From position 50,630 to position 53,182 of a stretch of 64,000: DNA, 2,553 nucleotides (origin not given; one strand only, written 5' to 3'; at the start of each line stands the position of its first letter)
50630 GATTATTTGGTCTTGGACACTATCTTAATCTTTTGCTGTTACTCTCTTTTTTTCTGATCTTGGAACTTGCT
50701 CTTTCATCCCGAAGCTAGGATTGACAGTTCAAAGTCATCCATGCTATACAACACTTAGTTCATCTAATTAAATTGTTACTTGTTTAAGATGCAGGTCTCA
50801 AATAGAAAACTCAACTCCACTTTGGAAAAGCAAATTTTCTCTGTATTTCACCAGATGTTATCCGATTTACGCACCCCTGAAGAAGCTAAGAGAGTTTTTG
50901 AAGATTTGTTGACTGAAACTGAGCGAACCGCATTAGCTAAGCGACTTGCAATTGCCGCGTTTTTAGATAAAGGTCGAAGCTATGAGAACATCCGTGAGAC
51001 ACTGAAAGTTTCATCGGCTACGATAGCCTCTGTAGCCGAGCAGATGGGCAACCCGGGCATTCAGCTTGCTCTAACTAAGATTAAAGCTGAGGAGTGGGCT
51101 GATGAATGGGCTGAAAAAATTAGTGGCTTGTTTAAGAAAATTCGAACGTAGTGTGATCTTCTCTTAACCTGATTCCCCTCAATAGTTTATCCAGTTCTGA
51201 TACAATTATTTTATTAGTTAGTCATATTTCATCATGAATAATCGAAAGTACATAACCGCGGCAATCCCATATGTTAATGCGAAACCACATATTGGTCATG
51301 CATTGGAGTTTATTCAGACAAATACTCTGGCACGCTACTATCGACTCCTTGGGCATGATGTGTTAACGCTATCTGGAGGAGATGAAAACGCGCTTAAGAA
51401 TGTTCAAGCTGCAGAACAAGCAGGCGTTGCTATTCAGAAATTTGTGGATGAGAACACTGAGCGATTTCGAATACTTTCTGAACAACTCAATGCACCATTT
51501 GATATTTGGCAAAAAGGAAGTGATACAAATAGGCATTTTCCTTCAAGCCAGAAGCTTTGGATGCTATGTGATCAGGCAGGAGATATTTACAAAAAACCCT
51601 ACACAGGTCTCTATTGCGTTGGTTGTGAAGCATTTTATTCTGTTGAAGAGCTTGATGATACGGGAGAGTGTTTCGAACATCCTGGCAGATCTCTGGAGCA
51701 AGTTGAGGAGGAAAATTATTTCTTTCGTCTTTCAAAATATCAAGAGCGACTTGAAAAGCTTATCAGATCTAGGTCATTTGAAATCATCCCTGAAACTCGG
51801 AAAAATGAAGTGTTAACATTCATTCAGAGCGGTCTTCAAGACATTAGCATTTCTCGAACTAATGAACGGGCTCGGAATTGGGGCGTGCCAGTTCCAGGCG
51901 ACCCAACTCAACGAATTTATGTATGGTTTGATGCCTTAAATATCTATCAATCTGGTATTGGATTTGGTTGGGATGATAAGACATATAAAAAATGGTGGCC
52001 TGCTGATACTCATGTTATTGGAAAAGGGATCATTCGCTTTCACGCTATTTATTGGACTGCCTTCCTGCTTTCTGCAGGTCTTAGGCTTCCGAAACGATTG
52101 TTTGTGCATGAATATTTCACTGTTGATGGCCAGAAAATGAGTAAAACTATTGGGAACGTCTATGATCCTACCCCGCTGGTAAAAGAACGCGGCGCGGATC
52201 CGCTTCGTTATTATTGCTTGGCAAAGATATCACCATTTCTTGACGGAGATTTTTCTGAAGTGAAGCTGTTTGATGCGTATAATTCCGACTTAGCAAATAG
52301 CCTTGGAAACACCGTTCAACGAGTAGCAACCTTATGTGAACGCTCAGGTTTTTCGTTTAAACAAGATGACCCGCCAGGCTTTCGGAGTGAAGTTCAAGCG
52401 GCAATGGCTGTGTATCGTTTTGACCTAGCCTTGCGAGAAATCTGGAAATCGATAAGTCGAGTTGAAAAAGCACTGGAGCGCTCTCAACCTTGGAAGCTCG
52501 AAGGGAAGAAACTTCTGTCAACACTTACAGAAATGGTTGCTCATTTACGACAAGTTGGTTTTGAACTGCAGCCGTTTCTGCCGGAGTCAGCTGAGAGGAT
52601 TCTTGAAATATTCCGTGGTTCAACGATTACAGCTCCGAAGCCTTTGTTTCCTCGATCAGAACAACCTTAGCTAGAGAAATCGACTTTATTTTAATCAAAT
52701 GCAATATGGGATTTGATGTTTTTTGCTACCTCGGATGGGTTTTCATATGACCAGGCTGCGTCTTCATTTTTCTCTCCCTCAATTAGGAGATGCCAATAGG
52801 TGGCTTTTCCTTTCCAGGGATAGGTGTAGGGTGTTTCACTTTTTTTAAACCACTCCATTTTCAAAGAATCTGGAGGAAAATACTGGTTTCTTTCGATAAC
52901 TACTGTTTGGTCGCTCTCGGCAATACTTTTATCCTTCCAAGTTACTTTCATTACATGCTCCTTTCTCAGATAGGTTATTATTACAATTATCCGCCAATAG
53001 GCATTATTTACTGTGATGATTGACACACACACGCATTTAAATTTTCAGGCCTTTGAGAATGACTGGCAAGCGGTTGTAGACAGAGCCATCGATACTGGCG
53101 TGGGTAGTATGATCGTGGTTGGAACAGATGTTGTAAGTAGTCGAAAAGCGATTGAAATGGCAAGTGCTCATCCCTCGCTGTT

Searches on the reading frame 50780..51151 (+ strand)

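Call 4: search_protein_families(library=pfam, proteins=[window:50780-51151:+], max_evalue=0.01)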
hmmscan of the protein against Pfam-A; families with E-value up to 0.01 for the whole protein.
window:50780-51151:+ (123 aa): 1 family
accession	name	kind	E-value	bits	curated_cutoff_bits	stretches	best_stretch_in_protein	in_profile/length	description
PF01371.25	Trp_repressor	-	3e-15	56.5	27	1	22-88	5-72/88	Trp repressor protein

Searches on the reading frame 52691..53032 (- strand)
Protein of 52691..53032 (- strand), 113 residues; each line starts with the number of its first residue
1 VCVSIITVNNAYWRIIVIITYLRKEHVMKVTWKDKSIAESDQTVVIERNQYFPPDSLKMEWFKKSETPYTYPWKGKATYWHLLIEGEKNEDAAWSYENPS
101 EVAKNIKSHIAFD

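Call 4: search_protein_families(library=pfam, proteins=[window:52691-53032:-], max_evalue=0.01)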
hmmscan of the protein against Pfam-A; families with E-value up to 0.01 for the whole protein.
window:52691-53032:- (113 aa): 1 family
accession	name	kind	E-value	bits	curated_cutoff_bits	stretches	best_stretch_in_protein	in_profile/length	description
PF04248.19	NTP_transf_9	-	1.2e-26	92.8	22.1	1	28-112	1-90/93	Domain of unknown function (DUF427)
